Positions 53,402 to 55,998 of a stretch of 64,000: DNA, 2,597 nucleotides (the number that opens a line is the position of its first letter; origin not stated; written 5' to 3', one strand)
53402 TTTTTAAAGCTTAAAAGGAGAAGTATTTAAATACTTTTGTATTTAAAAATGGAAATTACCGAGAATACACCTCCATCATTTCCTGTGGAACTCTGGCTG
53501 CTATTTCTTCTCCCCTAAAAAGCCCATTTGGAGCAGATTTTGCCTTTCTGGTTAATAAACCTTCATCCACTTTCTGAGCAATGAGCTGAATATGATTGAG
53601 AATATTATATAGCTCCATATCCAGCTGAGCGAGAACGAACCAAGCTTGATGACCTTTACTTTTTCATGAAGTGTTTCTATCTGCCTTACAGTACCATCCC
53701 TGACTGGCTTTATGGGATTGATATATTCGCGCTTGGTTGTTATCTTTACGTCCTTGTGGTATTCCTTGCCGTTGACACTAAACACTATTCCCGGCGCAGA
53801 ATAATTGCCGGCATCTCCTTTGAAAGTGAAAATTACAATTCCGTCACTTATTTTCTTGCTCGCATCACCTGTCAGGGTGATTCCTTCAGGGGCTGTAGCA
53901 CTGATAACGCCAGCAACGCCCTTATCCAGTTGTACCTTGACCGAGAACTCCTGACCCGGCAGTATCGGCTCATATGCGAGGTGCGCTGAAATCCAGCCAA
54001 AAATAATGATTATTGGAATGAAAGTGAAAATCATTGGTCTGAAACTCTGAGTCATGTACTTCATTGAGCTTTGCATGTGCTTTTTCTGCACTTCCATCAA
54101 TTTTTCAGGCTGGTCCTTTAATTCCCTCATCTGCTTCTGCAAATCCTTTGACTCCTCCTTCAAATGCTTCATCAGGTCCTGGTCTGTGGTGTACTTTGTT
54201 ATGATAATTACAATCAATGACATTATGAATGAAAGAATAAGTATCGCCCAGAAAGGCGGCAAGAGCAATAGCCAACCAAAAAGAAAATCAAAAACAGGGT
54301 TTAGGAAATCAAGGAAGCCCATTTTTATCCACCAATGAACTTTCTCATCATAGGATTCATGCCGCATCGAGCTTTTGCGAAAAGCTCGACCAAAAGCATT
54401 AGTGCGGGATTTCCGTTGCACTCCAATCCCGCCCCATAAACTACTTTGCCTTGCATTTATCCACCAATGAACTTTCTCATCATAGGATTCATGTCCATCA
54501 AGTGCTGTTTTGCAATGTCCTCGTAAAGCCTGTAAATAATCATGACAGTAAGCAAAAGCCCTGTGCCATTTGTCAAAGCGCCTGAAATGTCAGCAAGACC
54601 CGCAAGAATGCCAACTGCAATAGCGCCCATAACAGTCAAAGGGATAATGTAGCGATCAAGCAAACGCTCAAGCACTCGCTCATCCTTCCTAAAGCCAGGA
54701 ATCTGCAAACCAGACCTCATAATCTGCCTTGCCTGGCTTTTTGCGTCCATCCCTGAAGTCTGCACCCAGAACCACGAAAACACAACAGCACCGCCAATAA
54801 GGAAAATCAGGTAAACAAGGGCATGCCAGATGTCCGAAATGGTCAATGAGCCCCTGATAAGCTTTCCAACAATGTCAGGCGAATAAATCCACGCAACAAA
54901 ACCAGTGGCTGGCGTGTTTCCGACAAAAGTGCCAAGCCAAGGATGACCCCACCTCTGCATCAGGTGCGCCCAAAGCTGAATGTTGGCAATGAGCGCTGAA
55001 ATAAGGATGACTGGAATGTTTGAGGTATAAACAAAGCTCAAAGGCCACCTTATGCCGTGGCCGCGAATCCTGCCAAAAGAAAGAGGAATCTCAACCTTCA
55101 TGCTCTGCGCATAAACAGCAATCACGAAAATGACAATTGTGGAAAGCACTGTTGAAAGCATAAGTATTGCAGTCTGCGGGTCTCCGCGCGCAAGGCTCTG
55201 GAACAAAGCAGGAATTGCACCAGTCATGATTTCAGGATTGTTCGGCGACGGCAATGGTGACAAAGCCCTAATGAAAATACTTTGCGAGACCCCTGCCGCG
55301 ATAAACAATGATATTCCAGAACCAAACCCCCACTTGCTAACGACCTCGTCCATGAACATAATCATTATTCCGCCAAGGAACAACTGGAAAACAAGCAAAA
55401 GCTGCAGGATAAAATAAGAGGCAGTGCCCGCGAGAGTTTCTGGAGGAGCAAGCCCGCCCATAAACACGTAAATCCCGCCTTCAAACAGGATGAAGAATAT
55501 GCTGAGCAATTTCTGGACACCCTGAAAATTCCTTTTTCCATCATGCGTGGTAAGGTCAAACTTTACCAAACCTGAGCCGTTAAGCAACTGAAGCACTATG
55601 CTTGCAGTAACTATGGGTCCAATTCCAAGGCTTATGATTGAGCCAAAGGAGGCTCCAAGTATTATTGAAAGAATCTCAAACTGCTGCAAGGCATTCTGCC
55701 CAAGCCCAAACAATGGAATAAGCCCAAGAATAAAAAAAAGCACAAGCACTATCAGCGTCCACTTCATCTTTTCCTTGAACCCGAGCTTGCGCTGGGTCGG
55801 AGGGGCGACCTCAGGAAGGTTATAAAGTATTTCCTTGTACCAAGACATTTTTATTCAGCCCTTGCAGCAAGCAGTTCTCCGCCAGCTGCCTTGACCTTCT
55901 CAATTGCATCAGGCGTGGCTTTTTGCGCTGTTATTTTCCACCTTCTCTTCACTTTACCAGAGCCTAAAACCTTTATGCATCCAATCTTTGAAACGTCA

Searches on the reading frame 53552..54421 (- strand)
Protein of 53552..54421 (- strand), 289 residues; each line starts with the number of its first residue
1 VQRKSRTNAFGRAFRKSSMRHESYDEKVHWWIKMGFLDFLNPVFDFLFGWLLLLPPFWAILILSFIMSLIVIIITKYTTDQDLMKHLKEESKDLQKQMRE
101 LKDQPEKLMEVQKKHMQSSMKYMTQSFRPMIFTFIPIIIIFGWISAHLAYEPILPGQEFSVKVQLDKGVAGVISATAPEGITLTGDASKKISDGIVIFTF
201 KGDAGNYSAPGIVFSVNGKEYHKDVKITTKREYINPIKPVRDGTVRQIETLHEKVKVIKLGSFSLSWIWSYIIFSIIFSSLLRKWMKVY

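Call 68: search_protein_families(library=pfam, proteins=[window:53552-54421:-], max_evalue=0.0001)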
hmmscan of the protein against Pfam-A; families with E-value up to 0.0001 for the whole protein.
window:53552-54421:- (289 aa): 2 families
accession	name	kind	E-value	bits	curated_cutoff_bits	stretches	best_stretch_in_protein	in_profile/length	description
PF01956.21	EMC3_TMCO1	-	6.8e-17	62.2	27.1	1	44-149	4-113/169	Integral membrane protein EMC3/TMCO1-like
PF13858.11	DUF4199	-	3.1e-07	31.4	32.3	1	57-144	71-154/165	Protein of unknown function (DUF4199)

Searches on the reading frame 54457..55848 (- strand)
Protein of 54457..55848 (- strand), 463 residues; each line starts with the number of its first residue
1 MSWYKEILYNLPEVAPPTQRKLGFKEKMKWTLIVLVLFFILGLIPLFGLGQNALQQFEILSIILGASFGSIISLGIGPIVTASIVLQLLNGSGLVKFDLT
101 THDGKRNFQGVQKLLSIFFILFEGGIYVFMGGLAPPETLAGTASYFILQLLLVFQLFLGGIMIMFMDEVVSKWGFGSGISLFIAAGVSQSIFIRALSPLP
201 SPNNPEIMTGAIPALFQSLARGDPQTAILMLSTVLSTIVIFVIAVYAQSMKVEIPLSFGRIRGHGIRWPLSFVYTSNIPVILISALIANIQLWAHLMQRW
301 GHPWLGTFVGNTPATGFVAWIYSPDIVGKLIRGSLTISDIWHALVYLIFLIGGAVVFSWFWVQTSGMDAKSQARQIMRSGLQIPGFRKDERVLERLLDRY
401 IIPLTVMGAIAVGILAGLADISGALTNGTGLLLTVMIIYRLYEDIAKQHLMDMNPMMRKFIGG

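Call 68: search_protein_families(library=pfam, proteins=[window:54457-55848:-], max_evalue=0.0001)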
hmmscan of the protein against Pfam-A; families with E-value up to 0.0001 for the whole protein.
window:54457-55848:- (463 aa): 1 family
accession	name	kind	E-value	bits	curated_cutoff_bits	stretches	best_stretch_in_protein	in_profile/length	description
PF00344.25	SecY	-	2.5e-64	218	32.2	1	70-442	1-306/306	SecY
